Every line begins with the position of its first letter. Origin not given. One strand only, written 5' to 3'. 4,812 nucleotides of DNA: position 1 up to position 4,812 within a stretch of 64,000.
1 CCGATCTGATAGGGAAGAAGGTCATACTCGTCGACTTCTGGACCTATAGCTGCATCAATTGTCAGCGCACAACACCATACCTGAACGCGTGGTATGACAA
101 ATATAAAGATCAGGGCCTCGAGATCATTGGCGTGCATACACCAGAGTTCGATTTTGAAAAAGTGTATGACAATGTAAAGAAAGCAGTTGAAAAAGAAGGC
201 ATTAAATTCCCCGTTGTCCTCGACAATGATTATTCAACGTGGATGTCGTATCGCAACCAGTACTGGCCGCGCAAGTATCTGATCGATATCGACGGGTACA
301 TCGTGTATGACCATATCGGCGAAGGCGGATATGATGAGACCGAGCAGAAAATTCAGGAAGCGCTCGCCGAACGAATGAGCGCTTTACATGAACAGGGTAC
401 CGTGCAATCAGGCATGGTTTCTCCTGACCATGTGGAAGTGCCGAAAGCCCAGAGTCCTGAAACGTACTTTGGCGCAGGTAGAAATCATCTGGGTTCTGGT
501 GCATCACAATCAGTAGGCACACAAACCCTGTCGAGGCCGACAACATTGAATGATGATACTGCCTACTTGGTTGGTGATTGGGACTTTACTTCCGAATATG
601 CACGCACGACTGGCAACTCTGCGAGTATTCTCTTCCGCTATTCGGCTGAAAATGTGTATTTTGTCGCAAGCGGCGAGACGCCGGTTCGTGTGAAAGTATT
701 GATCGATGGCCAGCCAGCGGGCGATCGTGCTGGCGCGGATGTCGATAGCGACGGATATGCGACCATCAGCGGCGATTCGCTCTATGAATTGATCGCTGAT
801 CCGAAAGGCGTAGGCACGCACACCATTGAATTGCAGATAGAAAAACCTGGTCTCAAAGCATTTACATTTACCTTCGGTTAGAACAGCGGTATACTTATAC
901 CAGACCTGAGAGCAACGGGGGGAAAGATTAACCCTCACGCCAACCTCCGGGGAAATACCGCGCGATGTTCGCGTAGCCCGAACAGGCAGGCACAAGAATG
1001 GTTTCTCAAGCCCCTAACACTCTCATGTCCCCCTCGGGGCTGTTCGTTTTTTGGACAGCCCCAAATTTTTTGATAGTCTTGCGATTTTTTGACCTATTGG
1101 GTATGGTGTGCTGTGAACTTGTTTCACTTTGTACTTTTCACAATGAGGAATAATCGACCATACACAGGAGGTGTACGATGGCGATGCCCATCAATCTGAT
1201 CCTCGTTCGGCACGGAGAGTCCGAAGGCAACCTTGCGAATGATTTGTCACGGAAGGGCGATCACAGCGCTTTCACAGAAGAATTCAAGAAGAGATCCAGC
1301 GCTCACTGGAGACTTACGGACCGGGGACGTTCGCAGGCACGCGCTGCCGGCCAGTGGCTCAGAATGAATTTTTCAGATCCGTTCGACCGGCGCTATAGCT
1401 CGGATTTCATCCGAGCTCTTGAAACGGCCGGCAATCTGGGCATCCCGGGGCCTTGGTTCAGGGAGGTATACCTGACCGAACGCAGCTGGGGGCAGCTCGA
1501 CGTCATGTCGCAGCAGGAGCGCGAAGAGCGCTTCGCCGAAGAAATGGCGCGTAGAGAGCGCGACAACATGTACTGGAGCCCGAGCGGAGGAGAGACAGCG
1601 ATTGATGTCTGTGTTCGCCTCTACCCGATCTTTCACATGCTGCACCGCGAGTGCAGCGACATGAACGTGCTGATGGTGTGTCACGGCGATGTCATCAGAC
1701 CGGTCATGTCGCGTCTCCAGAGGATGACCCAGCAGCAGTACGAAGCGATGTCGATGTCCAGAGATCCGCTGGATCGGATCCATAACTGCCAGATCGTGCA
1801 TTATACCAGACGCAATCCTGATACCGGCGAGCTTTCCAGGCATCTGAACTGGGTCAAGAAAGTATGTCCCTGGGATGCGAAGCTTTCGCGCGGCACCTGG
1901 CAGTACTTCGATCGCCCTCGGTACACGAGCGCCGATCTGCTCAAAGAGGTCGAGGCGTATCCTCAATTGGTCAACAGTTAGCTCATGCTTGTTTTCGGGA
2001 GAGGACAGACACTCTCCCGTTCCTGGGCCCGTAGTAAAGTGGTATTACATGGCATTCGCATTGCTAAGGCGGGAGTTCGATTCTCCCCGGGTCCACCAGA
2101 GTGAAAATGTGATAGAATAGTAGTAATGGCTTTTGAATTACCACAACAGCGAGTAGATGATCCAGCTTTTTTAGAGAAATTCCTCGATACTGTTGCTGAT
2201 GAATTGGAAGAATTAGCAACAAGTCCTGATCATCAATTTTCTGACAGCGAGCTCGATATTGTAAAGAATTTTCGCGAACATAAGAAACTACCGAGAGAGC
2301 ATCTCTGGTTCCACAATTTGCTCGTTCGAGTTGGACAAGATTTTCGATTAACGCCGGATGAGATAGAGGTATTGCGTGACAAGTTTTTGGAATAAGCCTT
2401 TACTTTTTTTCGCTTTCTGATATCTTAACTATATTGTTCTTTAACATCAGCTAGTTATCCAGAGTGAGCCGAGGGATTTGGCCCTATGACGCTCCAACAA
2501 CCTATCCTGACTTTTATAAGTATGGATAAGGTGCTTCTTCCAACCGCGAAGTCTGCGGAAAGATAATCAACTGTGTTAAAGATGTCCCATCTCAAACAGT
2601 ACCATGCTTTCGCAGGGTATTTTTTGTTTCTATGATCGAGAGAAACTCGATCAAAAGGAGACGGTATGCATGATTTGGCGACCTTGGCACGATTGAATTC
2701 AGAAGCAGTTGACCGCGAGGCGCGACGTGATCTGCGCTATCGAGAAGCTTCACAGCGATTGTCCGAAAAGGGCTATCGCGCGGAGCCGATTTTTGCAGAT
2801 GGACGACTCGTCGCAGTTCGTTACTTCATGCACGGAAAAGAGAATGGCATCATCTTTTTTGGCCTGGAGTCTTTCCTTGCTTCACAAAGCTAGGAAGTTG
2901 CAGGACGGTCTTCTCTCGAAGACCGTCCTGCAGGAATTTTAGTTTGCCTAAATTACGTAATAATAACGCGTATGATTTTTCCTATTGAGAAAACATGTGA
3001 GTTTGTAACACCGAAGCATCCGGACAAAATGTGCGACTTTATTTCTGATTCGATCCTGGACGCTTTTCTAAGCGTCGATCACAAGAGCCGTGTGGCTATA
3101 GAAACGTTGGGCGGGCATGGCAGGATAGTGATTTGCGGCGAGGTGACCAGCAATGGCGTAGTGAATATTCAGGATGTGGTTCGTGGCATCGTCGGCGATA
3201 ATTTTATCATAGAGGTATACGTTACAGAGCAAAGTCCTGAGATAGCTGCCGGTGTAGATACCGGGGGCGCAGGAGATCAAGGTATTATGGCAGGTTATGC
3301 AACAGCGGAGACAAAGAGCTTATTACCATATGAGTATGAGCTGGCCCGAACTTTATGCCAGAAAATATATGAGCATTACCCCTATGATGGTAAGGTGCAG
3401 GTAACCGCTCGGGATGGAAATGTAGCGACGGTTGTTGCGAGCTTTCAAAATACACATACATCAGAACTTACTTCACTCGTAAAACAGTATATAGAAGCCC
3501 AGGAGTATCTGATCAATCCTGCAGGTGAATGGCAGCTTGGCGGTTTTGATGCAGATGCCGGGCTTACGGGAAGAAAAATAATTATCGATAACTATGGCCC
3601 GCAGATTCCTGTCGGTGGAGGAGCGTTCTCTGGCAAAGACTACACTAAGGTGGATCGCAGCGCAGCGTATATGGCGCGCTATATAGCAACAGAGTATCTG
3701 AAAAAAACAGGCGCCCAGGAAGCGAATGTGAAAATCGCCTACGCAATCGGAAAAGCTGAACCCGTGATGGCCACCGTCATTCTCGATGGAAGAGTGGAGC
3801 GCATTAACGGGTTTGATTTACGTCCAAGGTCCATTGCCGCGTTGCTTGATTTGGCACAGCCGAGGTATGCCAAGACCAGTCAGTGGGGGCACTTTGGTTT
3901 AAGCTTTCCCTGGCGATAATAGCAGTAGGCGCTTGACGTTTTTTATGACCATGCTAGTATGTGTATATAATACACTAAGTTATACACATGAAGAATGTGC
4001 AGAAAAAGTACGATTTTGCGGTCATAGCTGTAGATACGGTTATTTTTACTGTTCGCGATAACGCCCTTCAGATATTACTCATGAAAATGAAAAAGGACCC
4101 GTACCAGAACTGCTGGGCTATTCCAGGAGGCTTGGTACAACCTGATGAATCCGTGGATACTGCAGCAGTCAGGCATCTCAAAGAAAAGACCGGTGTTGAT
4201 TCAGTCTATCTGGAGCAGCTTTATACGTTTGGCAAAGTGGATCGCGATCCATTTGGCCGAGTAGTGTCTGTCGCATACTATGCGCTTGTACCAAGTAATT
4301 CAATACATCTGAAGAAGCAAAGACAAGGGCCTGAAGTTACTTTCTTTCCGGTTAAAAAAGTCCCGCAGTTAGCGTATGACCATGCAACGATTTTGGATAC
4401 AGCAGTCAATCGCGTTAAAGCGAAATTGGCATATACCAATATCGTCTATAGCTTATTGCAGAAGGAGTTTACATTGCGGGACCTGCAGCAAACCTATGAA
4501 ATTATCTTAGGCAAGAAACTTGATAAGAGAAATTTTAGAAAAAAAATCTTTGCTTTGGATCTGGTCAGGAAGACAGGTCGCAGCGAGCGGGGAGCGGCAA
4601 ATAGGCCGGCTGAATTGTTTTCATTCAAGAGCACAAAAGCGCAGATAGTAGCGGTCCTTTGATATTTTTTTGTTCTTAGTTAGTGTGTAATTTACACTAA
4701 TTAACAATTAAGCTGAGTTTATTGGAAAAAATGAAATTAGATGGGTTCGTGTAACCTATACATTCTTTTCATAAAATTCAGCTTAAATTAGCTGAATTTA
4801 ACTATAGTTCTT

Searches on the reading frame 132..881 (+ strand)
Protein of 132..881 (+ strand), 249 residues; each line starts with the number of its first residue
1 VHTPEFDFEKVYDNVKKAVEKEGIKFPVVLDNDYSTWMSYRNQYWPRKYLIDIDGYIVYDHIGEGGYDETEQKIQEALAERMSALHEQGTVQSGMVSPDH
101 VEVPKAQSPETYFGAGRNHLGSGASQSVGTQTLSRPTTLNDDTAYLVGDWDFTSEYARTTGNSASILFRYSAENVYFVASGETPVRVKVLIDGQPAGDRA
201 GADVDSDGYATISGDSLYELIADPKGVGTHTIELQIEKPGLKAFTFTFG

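Call 43: search_protein_families(library=pfam, proteins=[window:132-881:+], max_evalue=0.001)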
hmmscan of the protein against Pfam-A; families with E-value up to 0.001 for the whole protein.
window:132-881:+ (249 aa): 2 families
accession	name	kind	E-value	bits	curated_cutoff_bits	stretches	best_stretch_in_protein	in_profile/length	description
PF17991.7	Thioredoxin_10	-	1.6e-33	116.7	27.1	1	108-249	1-142/142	Thioredoxin like C-terminal domain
PF08534.16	Redoxin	-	0.00058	20.1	26.6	1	14-72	76-142/148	Redoxin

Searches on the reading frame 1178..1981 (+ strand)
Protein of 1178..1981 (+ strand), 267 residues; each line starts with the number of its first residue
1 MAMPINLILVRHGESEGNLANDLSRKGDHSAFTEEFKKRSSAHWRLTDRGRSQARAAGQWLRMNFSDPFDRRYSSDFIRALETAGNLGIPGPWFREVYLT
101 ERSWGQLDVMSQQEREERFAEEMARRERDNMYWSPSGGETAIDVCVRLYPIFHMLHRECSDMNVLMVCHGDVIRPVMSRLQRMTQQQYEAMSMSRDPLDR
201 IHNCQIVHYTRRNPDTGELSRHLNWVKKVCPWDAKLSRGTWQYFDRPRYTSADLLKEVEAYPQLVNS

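Call 43: search_protein_families(library=pfam, proteins=[window:1178-1981:+], max_evalue=0.001)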
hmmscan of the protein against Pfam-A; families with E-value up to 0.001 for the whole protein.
window:1178-1981:+ (267 aa): 1 family
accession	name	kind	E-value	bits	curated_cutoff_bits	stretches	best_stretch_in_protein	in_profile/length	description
PF00300.27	His_Phos_1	-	8.5e-29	101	21.7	1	7-193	1-171/194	Histidine phosphatase superfamily (branch 1)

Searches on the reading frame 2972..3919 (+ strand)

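Call 43: search_protein_families(library=pfam, proteins=[window:2972-3919:+], max_evalue=0.001)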
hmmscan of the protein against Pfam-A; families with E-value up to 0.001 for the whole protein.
window:2972-3919:+ (315 aa): 3 families
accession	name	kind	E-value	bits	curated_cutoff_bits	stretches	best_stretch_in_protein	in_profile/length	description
PF02773.21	S-AdoMet_synt_C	-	3.2e-39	134.4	25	1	189-314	1-136/138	S-adenosylmethionine synthetase, C-terminal domain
PF00438.25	S-AdoMet_synt_N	-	1.1e-21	77.6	33.1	1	8-75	5-72/99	S-adenosylmethionine synthetase, N-terminal domain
PF02772.21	S-AdoMet_synt_M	-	2e-12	47.7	29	1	99-171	3-92/120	S-adenosylmethionine synthetase, central domain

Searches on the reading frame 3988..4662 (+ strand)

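Call 43: search_protein_families(library=pfam, proteins=[window:3988-4662:+], max_evalue=0.001)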
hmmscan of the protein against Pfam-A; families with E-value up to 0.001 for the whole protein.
window:3988-4662:+ (224 aa): 3 families
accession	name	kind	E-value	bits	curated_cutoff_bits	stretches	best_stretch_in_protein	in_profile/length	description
PF21906.2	NrtR_WHD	-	8.6e-23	80.7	27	1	154-213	2-61/61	NrtR DNA-binding winged helix domain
PF00293.34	NUDIX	-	1.1e-15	58.3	21.1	1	17-134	6-129/134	NUDIX domain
PF19368.5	AraR_C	-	4e-11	43.4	23.8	1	149-216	1-69/82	AraR C-terminal winged HTH domain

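Call 63: search_protein_families(library=padloc, proteins=[window:3988-4662:+], max_evalue=0.01)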
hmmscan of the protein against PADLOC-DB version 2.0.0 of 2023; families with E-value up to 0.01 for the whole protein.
window:3988-4662:+ (224 aa): 1 family
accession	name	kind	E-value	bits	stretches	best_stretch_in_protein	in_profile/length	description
PDLC04899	PDC-S07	-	1.1e-05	23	1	21-112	12-102/135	-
